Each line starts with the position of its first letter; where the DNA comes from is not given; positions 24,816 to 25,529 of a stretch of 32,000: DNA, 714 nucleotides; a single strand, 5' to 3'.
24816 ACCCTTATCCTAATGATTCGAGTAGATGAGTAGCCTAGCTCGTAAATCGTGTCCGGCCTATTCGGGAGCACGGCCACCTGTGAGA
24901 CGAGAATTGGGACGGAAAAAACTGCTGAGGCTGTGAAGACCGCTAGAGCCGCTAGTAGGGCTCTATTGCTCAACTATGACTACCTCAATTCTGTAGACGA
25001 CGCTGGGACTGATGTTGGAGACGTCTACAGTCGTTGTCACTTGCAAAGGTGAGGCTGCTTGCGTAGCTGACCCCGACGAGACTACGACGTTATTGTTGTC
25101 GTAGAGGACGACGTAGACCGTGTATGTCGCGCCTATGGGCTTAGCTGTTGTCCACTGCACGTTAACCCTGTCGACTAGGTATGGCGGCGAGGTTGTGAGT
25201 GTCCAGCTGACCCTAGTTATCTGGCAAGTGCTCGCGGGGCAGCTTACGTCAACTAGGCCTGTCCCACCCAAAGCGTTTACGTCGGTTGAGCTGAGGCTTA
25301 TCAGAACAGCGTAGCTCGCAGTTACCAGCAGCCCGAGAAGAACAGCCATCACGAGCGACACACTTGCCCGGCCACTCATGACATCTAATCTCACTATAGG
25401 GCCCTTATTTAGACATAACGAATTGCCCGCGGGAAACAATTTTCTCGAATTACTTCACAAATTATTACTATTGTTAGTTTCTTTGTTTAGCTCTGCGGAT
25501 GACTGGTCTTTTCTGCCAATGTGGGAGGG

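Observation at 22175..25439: Five-gene translationally coupled operon: three small secreted beta-rich paralogs, a dedicated signal peptidase I and a repeat-rich anchored surface protein (TasA/SipW-like or archaeal bundling-pilus-like fibre system)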

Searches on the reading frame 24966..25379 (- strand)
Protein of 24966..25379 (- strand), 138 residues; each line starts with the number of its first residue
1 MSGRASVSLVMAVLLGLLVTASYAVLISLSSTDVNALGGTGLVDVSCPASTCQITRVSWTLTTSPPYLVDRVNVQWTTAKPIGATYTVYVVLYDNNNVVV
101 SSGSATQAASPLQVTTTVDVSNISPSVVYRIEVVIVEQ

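Call 3: search_protein_families(library=pfam, max_evalue=1, proteins=[window:24966-25379:-])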
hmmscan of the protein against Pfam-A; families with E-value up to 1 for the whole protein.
seq(138 aa): 1 family
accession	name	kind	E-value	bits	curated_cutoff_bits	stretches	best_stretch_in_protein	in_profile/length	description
PF00041.27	fn3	-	0.0039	17.8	25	1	71-136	15-69/84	Fibronectin type III domain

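Call 4: search_protein_families(library=ncbifam, max_evalue=1, proteins=[window:24966-25379:-])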
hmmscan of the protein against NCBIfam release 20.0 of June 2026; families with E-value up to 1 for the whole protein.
seq(138 aa): 0 families

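Call 5: search_solved_structures(query=window:24966-25379:-, max_evalue=10, show_alignments=2)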
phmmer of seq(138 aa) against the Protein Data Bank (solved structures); distinct sequences matched with E-value up to 10: 3.
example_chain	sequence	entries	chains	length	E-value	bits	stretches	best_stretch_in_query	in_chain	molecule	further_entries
4pbw_B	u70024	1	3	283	1.1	12.9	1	16-98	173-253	NT-3 growth factor receptor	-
4pbv_A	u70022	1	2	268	1.1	12.9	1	16-98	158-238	NT-3 growth factor receptor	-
5wlc_LS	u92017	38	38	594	1.1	12.9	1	59-125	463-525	Utp18 | U3 small nucleolar RNA-associated protein 18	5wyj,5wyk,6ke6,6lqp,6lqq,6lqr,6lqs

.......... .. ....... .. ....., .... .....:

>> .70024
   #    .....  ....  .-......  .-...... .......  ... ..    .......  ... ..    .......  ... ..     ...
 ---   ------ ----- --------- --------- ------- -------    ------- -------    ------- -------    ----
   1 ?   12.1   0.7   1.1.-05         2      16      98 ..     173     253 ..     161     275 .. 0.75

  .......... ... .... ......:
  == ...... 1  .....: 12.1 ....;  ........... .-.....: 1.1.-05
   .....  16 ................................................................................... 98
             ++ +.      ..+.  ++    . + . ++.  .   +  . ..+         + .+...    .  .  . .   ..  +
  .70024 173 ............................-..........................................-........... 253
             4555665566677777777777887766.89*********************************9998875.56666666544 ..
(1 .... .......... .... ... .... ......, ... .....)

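Call 13: find_homologous_proteins(query=window:24966-25379:-, max_evalue=0.01)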
Query seq(138 aa) (138 aa): 85 proteins with E <= 0.01 among 132 candidates.
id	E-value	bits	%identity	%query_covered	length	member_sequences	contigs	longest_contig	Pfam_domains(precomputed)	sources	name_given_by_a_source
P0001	8.2e-73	260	99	96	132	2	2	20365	-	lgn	-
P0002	1.1e-60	221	81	100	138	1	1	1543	-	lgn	-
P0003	1.7e-52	195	70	100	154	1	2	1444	-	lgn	-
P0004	4.2e-47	177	71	90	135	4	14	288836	-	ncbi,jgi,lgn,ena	ncbi:MAG: hypothetical protein QXO86_02795 [Nitrososphaerota archaeon]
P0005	4.7e-45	171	69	81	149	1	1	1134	-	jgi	-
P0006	5.8e-44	167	66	95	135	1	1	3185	-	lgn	-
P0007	3.4e-43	165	66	94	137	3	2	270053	-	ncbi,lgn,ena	-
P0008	9.6e-42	160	65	81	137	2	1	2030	-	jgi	-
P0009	1.4e-41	159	58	98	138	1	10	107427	-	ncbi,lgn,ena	ncbi:MAG: hypothetical protein QXF45_07785 [Candidatus Caldarchaeum sp.]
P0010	1.8e-41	159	67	88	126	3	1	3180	-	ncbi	ncbi:MAG: hypothetical protein QW544_06155 [Candidatus Caldarchaeum sp.]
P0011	7.8e-41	157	68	81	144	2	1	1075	-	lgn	-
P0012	2.7e-40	155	65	86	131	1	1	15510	-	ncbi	ncbi:MAG: hypothetical protein QXW56_09260 [Nitrososphaerota archaeon]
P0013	1.3e-39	153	61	82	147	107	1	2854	-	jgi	jgi:hypothetical protein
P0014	1.5e-39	153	57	95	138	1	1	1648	-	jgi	jgi:hypothetical protein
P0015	2.5e-39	152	60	80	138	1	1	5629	-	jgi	jgi:hypothetical protein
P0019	1.4e-38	150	61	94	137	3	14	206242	-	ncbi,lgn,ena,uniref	ncbi:MAG: hypothetical protein QXS96_05195 [Candidatus Caldarchaeum sp.]|uniref:Uncharacterized prot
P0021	3.3e-38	149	56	93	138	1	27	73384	-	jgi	jgi:hypothetical protein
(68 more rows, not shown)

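Call 17: find_encoding_contigs(protein=P0009, flank=6000, max_places=2)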
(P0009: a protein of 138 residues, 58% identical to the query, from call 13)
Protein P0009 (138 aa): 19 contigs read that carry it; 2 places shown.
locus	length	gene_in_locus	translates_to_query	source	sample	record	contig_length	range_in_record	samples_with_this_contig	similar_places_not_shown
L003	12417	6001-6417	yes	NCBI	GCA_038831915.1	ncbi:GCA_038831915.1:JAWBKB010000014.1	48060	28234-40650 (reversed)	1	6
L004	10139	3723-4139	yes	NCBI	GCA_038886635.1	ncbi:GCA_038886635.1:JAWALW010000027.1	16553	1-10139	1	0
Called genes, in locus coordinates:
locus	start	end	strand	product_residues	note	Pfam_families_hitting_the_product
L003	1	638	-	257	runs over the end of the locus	PF06745:ATPase, PF13481:AAA_25 (weak), PF23442:DUF7125 (faint)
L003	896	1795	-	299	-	PF14336:GLUCM-like_C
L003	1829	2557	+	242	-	PF00977:His_biosynth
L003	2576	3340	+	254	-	PF00977:His_biosynth, PF01207:Dus (weak), PF03060:NMO (faint)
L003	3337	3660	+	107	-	PF01502:PRA-CH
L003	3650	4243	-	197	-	PF00117:GATase, PF07685:GATase_3 (weak)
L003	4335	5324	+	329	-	PF01634:HisG, PF08029:HisG_C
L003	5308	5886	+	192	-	PF00475:IGPD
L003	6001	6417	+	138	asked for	-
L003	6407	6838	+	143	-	-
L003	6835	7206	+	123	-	-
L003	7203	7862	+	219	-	PF00717:Peptidase_S24 (weak)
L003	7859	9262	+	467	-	PF13240:Zn_Ribbon_1 (weak)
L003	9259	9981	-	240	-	-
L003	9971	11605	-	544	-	PF00270:DEAD (weak), PF00271:Helicase_C, PF22590:Cas3-like_C_2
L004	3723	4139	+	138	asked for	-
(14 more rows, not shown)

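Call 18: find_encoding_contigs(protein=P0019, flank=6000, max_places=2)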
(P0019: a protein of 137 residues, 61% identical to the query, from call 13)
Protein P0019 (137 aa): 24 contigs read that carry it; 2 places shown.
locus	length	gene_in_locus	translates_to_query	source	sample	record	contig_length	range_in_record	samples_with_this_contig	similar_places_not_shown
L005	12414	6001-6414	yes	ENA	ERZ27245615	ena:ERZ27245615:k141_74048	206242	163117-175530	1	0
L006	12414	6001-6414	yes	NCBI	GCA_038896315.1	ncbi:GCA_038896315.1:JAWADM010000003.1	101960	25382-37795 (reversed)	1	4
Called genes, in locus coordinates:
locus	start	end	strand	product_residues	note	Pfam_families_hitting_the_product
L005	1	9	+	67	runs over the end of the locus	-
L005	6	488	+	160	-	-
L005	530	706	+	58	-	-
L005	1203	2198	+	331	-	PF00226:DnaJ, PF06961:DUF1294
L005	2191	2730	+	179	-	-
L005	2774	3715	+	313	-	PF09376:NurA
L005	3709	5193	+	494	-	PF01935:DUF87 (weak), PF00004:AAA (faint)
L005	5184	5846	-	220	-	PF01978:TrmB (faint)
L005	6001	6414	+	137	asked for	-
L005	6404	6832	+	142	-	-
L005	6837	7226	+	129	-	-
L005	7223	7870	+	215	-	-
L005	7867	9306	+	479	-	-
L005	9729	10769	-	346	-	PF01435:Peptidase_M48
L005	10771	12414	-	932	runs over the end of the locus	-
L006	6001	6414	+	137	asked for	-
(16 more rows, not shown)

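Call 19: find_encoding_contigs(protein=P0021, flank=6000, max_places=2)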
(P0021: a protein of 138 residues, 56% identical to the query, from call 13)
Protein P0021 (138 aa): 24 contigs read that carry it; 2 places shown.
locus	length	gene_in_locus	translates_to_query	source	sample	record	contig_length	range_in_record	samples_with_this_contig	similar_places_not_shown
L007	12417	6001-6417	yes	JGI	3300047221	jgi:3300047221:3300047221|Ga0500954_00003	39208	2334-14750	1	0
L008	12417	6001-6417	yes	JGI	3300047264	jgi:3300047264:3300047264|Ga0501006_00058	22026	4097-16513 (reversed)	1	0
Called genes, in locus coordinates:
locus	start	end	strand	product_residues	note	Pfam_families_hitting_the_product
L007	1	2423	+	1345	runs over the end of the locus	PF13195:DUF4011, PF13245:AAA_19 (faint), PF00580:UvrD-helicase (faint), PF13086:AAA_11 (faint), PF13604:AAA_30 (faint), PF13087:AAA_12, PF04480:DUF559 (weak), PF18741:MTES_1575, +1 more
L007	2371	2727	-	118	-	PF04851:ResIII, PF00270:DEAD (weak)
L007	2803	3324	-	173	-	-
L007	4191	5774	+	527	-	PF01943:Polysacc_synt, PF03023:MurJ (weak), PF13440:Polysacc_synt_3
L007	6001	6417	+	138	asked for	-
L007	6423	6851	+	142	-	-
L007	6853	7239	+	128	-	-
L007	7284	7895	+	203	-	-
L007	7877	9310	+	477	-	PF13240:Zn_Ribbon_1 (faint)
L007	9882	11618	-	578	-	-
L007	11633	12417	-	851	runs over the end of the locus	PF11329:DUF3131, PF14344:DUF4397 (faint)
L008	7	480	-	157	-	-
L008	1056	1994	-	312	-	PF00211:Guanylate_cyc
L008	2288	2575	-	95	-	-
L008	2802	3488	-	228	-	-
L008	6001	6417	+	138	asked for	-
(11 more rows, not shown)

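Call 32: predict_structure(alignment_id=A1)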
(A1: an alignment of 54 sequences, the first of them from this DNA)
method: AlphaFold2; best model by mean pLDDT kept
length: 138 residues; sequences in the alignment: 54
mean_pLDDT: 76.2   pTM: 0.68
mean pLDDT of the five models: 76.2, 75.2, 73.3, 73.2, 70.7
residues with pLDDT >= 90: 53; 70-90: 33; 50-70: 27; < 50: 25
segments of 3 or more residues with pLDDT < 50: 1-3, 5-26
pLDDT, mean of each block of 10 residues (from residue 1): 44 47 47 59 59 82 89 92 93 91 96 95 87 89
secondary structure, 60 per line:
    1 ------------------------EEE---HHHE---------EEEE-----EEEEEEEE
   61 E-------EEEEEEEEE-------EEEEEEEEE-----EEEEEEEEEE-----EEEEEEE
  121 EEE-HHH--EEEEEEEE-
elements in order: E25-27 E44-47 E53-61 E69-77 E85-93 E99-108 E114-123 E130-137

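Call 34: search_protein_representatives(alignment_id=A1)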
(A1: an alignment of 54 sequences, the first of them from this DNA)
Query: 54 sequences, 139 profile positions. Proteins with E-value up to 0.001 (for the whole library): 76; up to 1e-10: 41; up to 1e-30: 9. The best 76 are listed.
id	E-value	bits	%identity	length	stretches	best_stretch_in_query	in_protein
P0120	3.4e-51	189.5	-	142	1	1-139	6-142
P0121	4.2e-43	163.2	-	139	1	4-138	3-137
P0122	1.4e-42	161.5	-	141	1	2-139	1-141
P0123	5.1e-41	156.5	-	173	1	3-139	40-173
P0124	6.3e-40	152.9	-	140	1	6-138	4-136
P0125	1.3e-36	142.2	-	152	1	1-138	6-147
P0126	1.9e-34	135.2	-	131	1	10-139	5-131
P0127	7.5e-34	133.2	-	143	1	7-136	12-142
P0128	1.9e-33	131.9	-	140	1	5-139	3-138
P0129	1.1e-29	119.8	-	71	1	69-139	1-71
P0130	5.4e-29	117.5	-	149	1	7-138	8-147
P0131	1.0e-28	116.6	-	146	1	8-138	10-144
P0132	5.4e-28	114.3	-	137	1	6-138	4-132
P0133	2.3e-27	112.2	-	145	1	7-138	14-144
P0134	5.4e-27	111.0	-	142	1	2-138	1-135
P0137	1.6e-22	96.5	-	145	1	6-137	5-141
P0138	1.8e-21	93.1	-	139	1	8-138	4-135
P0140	2.6e-20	89.4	-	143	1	3-138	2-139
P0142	1.1e-18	84.1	-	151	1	4-139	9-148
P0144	1.6e-17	80.4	-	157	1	5-139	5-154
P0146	4.6e-17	78.9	-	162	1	7-138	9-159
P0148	6.7e-17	78.3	-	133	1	6-138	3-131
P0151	1.7e-16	77.0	-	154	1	7-138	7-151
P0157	2.3e-12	63.6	-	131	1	6-139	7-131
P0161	1.5e-09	54.5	-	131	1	5-138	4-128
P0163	4.2e-09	53.1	-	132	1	8-137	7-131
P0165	2.1e-07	47.6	-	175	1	7-129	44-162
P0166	2.4e-07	47.4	-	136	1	9-134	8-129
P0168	4.8e-07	46.4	-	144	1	6-136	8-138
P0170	1.3e-06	45.0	-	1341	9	75-105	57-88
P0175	6.4e-06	42.7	-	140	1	16-135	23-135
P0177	1.1e-05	42.0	-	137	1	10-136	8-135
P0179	1.8e-05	41.3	-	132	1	11-136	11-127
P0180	2.3e-05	40.9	-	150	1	9-119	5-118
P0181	2.4e-05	40.9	-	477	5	73-122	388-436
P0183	3.3e-05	40.5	-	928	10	59-117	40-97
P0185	7.3e-05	39.3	-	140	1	8-137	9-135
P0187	1.6e-04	38.2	-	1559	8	45-87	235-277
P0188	2.2e-04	37.8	-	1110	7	19-49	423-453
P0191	4.4e-04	36.8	-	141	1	6-136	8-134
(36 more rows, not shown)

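Call 36: fold_search(model_id=the predicted structure, library=pdb)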
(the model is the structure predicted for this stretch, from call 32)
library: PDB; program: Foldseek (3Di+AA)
matches with E <= 10: 1006; with E <= 0.001: 0
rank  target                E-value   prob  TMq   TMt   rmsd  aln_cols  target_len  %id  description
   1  4gio_A                2.3e-02  0.98  0.36  0.48   4.0        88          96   11  Crystal structure of Campylobacter jejuni cj0090 (released 2012-09-26)
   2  3o0l_B                2.7e-02  0.96  0.39  0.48   9.9       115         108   16  Crystal structure of a Pfam DUF1425 family member (Shew_1734) from Shewanella sp. pv-4 at 1.81 a resolution (released 2010-08-04)
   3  3o0l_A                2.9e-02  0.96  0.35  0.42   5.1        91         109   20  Crystal structure of a Pfam DUF1425 family member (Shew_1734) from Shewanella sp. pv-4 at 1.81 a resolution (released 2010-08-04)
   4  1ft3_A                3.1e-02  0.99  0.36  0.38   4.5        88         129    9  CRYSTAL STRUCTURE OF TRUNCATED RHOGDI K141A MUTANT (released 2001-05-02)
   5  3fn9_D                3.4e-02  0.91  0.33  0.08  10.4       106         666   15  Crystal structure of putative beta-galactosidase from bacteroides fragilis (released 2009-01-13)
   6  3hn3_E                3.6e-02  0.87  0.27  0.08   5.0        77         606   18  Human beta-glucuronidase at 1.7 A resolution (released 2009-12-01)
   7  3hn3_A                3.6e-02  0.85  0.24  0.07   6.4        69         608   20  Human beta-glucuronidase at 1.7 A resolution (released 2009-12-01)
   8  3hn3_D                3.8e-02  0.85  0.24  0.07   6.0        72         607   19  Human beta-glucuronidase at 1.7 A resolution (released 2009-12-01)
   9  3hn3_B                4.2e-02  0.82  0.24  0.07   6.2        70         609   21  Human beta-glucuronidase at 1.7 A resolution (released 2009-12-01)
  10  6hpd                  4.5e-02  0.91  0.32  0.06   6.0        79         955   14  The structure of a beta-glucuronidase from glycoside hydrolase family 2 (released 2019-07-24)
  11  6ed1_A                4.7e-02  0.92  0.30  0.06   7.1        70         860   17  Bacteroides dorei Beta-glucuronidase (released 2019-02-13)
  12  1fst_B                6.6e-02  0.85  0.31  0.29   5.3        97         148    9  CRYSTAL STRUCTURE OF TRUNCATED HUMAN RHOGDI TRIPLE MUTANT (released 2001-05-02)
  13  7rsk_A                6.6e-02  0.80  0.31  0.07  10.3       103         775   13  The crystal structure from microfluidic crystals of glycosyl hydrolase family 2 (GH2) member from Bacteroides cellulos (released 2021-08-25)
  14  2jhx_A                6.9e-02  0.97  0.36  0.36   4.5        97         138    8  CRYSTAL STRUCTURE OF RHOGDI E155H, E157H MUTANT (released 2007-05-08)
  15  3fn9_C                7.3e-02  0.82  0.32  0.08  10.7       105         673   16  Crystal structure of putative beta-galactosidase from bacteroides fragilis (released 2009-01-13)
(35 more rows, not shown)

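Call 42: search_solved_structures(query=A1, max_evalue=10)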
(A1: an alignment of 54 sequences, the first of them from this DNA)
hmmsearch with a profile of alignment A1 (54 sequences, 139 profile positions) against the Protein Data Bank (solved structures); distinct sequences matched with E-value up to 10: 0.

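Call 46: search_protein_families(library=pfam, alignment_id=A4, max_evalue=0.1)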
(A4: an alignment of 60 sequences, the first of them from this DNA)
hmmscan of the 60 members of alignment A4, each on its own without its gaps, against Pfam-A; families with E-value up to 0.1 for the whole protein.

A. member 1, seq(138 aa): 1 family
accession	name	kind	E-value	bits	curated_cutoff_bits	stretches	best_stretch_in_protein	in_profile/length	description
PF00041.27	fn3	-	0.0039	17.8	25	1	71-136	15-69/84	Fibronectin type III domain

B. families by the number of members that match (of 60 scanned): 38 families (the first 25 are shown)
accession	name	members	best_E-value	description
PF00754.31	F5_F8_type_C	3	0.0017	F5/8 type C domain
PF00041.27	fn3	3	0.0039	Fibronectin type III domain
PF07495.19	Y_Y_Y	3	0.0099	Y_Y_Y domain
PF15780.11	ASH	2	0.019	Abnormal spindle-like microcephaly-assoc'd, ASPM-SPD-2-Hydin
PF00630.25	Filamin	2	0.022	Filamin/ABP280 repeat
PF05216.18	UNC-50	2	0.028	UNC-50 family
PF00801.26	PKD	2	0.064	PKD domain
PF24318.1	DUF7490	2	0.081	Domain of unknown function (DUF7490)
PF09134.16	Invasin_D3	1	0.0037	Invasin, domain 3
PF03906.20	Phage_T7_tail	1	0.0043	Phage T7 tail fibre protein, N-terminal domain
PF04966.18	OprB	1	0.005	Carbohydrate-selective porin, OprB family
PF10342.15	Kre9_KNH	1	0.0074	Kre9/KNH-like N-terminal Ig-like domain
PF14016.12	DUF4232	1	0.013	Domain of unknown function (DUF4232)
PF21661.2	DUF6860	1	0.013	Domain of unknown function (DUF6860)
PF14315.11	DUF4380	1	0.013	Domain of unknown function (DUF4380)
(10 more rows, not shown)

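Call 47: search_protein_families(library=ncbifam, alignment_id=A4, max_evalue=0.1)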
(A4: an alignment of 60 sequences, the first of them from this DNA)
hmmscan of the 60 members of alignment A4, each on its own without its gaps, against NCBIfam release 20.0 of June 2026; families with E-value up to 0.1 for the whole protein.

A. member 1, seq(138 aa): 0 families

B. families by the number of members that match (of 60 scanned): 25 families
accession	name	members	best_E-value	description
NF038353.1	FxLYD_dom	4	0.00031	FxLYD domain-containing protein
NF007973.0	PRK10697.1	2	0.011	envelope stress response membrane protein PspC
NF041539.1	choice_anch_R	1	0.0012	choice-of-anchor R domain-containing protein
NF041562.1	PraB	1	0.0052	alkane oxidation protein activator PraB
NF004242.0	PRK05682.2-1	1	0.0054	flagellar hook protein FlgE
NF005536.0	PRK07198.1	1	0.011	GTP cyclohydrolase II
NF003519.0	PRK05182.2-5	1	0.012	DNA-directed RNA polymerase subunit alpha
NF040942.2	hypo_ExtJ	1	0.02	selenite/tellurite reduction operon protein ExtJ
NF010681.0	PRK14081.1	1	0.025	triple tyrosine motif-containing protein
NF041940.1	choice_anch_X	1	0.026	choice-of-anchor X domain-containing protein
NF005036.0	PRK06451.1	1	0.026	NADP-dependent isocitrate dehydrogenase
NF038127.1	FDP_fam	1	0.031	DVUA0089 family protein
TIGR03557.1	F420_G6P_family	1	0.034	TIGR03557 family F420-dependent LLM class oxidoreductase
NF004943.0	PRK06292.2-1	1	0.042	dihydrolipoyl dehydrogenase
NF041110.1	HPE1_fam_CxxC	1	0.044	plant virulence effector HPE1-like domain-containing protein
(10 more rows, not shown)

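Call 78: find_encoding_contigs(protein=P0161, flank=6000, max_places=2)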
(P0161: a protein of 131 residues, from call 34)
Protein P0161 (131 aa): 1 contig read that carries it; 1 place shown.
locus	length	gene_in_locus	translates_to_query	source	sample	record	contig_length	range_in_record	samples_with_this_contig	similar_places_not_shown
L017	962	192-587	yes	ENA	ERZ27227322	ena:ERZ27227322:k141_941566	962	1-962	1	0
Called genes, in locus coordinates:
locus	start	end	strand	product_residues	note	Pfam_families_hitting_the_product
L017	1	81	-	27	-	?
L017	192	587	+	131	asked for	-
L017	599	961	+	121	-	?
